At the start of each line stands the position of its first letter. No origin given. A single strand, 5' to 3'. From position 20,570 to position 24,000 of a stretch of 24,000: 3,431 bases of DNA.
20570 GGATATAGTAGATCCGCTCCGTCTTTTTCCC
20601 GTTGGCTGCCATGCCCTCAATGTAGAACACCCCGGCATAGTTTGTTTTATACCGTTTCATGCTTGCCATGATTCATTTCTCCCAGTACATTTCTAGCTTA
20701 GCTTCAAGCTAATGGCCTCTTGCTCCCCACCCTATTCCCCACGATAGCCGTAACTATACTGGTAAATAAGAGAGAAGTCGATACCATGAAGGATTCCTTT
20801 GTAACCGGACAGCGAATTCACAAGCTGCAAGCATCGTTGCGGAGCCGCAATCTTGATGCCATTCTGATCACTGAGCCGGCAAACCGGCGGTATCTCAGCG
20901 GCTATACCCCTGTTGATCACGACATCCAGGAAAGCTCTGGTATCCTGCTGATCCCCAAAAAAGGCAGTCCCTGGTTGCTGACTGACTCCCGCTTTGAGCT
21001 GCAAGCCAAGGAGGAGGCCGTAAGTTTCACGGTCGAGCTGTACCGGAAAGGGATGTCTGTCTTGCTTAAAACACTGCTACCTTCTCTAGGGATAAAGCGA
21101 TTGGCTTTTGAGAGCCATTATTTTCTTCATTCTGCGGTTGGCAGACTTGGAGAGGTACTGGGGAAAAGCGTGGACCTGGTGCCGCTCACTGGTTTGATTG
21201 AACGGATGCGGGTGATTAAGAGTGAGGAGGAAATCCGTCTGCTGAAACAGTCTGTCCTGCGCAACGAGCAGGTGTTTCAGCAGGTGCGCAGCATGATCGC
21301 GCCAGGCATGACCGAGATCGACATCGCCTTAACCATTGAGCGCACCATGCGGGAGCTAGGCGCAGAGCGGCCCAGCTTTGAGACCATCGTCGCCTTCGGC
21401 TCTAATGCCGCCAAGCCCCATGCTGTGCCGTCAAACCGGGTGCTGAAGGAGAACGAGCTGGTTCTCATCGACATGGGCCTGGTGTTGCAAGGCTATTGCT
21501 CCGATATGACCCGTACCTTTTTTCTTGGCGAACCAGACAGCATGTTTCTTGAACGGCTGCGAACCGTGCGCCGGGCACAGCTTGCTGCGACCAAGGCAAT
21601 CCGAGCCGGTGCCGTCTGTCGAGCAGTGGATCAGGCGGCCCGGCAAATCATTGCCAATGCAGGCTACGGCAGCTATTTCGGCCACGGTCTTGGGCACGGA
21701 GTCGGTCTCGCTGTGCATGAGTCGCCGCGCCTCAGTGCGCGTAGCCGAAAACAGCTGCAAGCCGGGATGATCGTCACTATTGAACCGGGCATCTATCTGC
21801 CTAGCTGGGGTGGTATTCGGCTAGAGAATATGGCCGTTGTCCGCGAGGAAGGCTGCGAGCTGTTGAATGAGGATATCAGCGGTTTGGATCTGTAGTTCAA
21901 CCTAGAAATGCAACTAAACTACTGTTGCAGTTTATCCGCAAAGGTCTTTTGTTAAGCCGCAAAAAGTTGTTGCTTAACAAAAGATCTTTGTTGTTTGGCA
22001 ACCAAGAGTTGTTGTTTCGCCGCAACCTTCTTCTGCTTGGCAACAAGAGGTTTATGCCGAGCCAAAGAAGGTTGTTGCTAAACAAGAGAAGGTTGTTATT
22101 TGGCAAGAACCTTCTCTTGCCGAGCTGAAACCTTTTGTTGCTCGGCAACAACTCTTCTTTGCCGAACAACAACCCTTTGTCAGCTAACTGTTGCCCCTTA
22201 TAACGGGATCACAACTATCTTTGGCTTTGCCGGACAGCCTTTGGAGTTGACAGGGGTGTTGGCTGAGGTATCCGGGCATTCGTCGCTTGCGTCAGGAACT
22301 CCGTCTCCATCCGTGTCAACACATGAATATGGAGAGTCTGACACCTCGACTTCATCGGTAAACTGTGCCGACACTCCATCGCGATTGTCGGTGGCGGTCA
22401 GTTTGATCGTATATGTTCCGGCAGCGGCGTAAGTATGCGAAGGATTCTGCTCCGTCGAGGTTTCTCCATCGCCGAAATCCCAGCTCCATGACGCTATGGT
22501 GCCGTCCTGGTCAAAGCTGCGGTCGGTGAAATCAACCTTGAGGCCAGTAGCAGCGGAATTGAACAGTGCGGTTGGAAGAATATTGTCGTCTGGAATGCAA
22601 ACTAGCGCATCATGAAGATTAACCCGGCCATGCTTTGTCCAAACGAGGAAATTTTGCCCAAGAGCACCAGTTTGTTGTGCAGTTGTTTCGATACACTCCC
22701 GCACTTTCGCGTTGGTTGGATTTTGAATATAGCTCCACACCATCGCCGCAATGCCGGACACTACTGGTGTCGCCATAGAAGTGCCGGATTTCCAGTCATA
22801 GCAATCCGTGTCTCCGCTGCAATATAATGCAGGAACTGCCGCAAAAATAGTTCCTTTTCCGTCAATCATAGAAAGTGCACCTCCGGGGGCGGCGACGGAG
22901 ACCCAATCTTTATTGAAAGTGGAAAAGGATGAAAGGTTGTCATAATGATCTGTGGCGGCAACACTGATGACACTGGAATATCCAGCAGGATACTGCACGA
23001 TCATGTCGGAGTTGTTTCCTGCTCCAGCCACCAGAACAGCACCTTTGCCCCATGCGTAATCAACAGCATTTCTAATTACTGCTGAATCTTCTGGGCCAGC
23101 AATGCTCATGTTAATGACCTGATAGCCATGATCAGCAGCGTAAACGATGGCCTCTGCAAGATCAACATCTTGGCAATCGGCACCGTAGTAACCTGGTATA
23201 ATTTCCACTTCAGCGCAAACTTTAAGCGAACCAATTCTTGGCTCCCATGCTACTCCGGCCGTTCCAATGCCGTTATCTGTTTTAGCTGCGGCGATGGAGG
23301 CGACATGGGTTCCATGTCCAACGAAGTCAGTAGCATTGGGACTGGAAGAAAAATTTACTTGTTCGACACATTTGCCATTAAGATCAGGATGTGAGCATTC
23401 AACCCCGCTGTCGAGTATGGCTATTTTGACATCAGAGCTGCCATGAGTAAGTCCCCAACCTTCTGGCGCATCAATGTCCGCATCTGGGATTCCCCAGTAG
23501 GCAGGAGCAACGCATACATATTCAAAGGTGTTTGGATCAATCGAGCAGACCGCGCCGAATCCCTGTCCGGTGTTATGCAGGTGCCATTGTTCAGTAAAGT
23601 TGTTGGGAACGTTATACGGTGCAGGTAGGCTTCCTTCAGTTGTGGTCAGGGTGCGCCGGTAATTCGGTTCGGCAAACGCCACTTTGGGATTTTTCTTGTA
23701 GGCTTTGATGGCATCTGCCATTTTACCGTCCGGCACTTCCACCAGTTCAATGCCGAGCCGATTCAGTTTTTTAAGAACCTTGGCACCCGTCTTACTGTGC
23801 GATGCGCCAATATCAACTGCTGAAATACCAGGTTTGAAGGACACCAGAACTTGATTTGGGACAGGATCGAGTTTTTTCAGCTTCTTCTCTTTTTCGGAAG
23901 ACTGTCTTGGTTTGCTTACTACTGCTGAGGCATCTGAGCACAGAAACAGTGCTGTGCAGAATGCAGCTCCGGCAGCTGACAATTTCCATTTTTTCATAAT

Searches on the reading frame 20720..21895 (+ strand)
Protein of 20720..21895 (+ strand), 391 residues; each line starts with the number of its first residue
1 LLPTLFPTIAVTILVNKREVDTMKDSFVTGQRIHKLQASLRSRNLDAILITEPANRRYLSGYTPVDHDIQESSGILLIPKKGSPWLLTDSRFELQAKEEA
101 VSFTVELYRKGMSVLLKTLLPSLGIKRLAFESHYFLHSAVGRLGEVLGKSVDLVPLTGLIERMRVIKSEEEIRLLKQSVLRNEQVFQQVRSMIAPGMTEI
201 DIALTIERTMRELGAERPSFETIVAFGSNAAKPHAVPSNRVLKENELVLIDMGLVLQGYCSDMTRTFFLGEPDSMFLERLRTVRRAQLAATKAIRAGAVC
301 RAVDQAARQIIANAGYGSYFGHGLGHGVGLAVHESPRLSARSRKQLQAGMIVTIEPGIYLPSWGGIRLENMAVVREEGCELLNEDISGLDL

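Call 34: search_protein_families(library=pfam, proteins=[window:20720-21895:+], max_evalue=0.001)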
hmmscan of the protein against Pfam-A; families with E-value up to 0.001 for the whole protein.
window:20720-21895:+ (391 aa): 2 families
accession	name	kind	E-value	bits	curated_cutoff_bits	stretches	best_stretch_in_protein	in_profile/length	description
PF00557.29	Peptidase_M24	-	2.2e-69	233.8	23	1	174-376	2-208/208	Metallopeptidase family M24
PF01321.24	Creatinase_N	-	1e-24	87.9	22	1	32-166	1-128/128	Creatinase/Prolidase N-terminal domain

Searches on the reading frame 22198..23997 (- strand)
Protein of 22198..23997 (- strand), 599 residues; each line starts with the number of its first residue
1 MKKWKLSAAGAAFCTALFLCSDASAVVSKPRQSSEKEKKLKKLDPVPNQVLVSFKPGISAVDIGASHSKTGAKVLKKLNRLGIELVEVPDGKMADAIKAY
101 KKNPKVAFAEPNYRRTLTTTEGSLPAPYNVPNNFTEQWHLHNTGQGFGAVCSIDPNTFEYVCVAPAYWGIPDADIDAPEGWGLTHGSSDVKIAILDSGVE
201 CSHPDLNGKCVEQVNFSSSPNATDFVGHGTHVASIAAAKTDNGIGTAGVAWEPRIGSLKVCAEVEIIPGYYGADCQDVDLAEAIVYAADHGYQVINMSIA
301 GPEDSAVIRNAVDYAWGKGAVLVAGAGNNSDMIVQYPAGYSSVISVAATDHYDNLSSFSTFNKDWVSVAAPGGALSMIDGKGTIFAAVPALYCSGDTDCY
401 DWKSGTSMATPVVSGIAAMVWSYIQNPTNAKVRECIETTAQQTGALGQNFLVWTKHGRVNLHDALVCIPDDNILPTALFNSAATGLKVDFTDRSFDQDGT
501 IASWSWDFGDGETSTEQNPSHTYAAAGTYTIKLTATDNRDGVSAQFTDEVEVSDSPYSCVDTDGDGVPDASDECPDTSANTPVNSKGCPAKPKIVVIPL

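Call 69: search_protein_families(library=pfam, proteins=[window:22198-23997:-], max_evalue=0.01)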
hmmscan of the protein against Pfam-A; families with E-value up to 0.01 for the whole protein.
window:22198-23997:- (599 aa): 6 families
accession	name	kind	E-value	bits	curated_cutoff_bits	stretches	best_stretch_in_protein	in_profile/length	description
PF00082.27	Peptidase_S8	-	7.3e-49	167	21.8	1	188-448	2-281/288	Subtilase family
PF18911.6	PKD_4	-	1.5e-19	70.3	27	1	481-552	13-85/85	PKD domain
PF22148.1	Fervidolysin_NPro-like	-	7e-19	68.4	21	1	34-112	4-81/81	Fervidolysin N-terminal prodomain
PF00801.26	PKD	-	2.3e-17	63.2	23.5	1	481-547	10-77/80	PKD domain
PF22352.2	K319L-like_PKD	-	0.00028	21.3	27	1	495-552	22-82/84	K319L-like, PKD domain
PF02412.23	TSP_3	-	0.0018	18.3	25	1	561-578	15-32/36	Thrombospondin type 3 repeat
